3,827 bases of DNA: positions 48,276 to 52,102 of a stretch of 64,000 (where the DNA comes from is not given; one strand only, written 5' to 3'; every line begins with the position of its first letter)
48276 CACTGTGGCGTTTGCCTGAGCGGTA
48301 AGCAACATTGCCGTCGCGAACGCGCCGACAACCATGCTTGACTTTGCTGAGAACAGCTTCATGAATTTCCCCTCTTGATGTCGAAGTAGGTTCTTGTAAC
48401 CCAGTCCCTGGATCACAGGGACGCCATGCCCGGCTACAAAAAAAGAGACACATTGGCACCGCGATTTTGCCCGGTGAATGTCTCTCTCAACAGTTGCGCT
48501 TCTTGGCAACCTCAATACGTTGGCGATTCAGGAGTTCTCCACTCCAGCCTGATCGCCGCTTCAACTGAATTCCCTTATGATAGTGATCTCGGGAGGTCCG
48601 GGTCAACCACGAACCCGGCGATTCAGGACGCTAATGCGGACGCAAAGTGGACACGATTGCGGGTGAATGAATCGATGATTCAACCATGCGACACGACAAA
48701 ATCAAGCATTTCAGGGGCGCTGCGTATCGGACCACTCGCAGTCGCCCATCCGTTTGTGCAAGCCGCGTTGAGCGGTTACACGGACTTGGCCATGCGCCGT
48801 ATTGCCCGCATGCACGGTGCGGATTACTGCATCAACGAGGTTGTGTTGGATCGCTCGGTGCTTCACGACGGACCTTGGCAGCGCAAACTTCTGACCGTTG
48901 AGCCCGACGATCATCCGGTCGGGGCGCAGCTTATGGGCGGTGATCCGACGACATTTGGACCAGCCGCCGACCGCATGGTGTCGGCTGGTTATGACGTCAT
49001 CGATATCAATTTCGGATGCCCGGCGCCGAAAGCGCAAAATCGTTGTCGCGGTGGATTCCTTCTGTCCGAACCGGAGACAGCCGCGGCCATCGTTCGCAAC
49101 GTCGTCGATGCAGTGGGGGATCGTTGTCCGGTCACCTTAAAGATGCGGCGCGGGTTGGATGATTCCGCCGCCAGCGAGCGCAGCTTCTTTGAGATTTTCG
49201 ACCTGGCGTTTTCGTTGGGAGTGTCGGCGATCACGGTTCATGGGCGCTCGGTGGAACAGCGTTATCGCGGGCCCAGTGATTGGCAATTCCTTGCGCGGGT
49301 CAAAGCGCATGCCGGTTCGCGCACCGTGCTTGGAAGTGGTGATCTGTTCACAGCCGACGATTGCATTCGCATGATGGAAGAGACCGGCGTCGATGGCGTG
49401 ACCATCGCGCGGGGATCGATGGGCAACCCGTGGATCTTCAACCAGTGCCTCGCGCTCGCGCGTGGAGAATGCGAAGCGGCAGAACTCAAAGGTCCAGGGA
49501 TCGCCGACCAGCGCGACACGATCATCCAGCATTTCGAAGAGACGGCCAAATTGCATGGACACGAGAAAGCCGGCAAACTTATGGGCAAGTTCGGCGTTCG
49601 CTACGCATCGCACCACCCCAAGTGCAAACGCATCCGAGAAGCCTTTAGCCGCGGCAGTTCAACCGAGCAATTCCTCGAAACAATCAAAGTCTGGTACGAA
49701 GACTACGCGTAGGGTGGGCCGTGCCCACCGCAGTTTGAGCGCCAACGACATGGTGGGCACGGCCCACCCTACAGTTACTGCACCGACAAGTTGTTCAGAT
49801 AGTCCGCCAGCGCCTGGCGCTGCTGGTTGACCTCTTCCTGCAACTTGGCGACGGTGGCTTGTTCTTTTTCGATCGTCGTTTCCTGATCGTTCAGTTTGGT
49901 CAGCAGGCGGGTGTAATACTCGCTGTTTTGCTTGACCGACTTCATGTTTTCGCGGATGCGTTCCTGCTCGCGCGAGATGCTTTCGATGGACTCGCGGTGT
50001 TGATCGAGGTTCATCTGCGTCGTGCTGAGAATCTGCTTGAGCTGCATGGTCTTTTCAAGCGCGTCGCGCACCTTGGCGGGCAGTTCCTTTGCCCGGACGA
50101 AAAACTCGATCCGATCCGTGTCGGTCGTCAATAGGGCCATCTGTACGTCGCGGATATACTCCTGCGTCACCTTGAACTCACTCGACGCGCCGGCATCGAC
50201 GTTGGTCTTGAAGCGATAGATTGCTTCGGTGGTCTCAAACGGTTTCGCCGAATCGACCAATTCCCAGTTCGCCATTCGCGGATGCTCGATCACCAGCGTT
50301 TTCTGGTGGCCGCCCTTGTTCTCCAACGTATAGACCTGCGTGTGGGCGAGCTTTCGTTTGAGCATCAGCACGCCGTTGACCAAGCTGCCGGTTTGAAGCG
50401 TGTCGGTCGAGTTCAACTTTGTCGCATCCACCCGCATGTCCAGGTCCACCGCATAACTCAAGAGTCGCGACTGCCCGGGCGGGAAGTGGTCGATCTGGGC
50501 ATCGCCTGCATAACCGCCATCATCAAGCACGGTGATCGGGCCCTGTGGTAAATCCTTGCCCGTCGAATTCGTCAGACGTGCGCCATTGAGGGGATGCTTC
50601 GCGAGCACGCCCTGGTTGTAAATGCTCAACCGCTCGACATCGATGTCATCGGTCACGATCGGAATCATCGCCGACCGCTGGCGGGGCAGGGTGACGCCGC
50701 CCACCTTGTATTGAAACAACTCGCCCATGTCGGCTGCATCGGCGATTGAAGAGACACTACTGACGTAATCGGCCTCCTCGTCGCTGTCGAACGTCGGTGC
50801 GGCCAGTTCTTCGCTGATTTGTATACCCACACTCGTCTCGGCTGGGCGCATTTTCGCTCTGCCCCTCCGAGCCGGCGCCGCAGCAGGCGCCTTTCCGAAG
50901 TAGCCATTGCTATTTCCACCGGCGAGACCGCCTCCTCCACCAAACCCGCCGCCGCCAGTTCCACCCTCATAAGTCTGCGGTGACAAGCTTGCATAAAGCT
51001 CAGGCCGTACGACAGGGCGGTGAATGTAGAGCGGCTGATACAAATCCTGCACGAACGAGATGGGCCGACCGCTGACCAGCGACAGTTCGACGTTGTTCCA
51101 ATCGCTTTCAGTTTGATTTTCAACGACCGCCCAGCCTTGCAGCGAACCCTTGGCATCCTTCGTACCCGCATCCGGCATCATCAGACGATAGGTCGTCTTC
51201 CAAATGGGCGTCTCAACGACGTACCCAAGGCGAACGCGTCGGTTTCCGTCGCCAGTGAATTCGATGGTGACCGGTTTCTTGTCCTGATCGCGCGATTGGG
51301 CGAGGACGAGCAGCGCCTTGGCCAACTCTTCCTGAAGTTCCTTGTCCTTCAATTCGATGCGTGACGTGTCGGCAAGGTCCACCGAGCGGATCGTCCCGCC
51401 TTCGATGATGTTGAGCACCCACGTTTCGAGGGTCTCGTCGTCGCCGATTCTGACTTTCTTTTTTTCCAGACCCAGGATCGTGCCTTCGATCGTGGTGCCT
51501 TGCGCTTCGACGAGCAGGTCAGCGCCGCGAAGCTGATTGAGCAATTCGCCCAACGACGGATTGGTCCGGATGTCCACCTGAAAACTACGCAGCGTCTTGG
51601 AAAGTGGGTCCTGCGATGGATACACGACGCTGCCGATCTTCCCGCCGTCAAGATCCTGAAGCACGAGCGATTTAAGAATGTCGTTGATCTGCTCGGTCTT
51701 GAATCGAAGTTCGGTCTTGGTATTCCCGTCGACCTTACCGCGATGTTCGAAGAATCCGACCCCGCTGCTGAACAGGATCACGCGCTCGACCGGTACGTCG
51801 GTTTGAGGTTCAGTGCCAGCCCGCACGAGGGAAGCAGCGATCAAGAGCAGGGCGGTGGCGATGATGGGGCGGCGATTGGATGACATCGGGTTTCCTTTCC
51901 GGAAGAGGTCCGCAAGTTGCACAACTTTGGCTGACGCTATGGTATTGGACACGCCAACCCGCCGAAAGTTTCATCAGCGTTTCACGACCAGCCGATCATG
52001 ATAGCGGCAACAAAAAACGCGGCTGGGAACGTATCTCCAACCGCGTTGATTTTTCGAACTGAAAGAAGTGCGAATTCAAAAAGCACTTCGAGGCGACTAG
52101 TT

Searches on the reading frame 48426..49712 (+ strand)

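Call 14: search_protein_families(library=pfam, proteins=[window:48426-49712:+], max_evalue=0.001)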
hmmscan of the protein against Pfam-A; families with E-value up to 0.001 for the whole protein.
window:48426-49712:+ (428 aa): 1 family
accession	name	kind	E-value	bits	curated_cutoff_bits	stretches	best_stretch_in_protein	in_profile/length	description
PF01207.24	Dus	-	3.6e-56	191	20.4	1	113-420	3-302/311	Dihydrouridine synthase (Dus)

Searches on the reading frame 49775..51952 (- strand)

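Call 14: search_protein_families(library=pfam, proteins=[window:49775-51952:-], max_evalue=0.001)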
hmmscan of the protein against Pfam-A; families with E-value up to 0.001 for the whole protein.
window:49775-51952:- (725 aa): 1 family
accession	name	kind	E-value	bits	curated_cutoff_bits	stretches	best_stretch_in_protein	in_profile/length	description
PF13598.12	DUF4139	-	1.4e-06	28.6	31.8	1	240-557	1-151/205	Domain of unknown function (DUF4139)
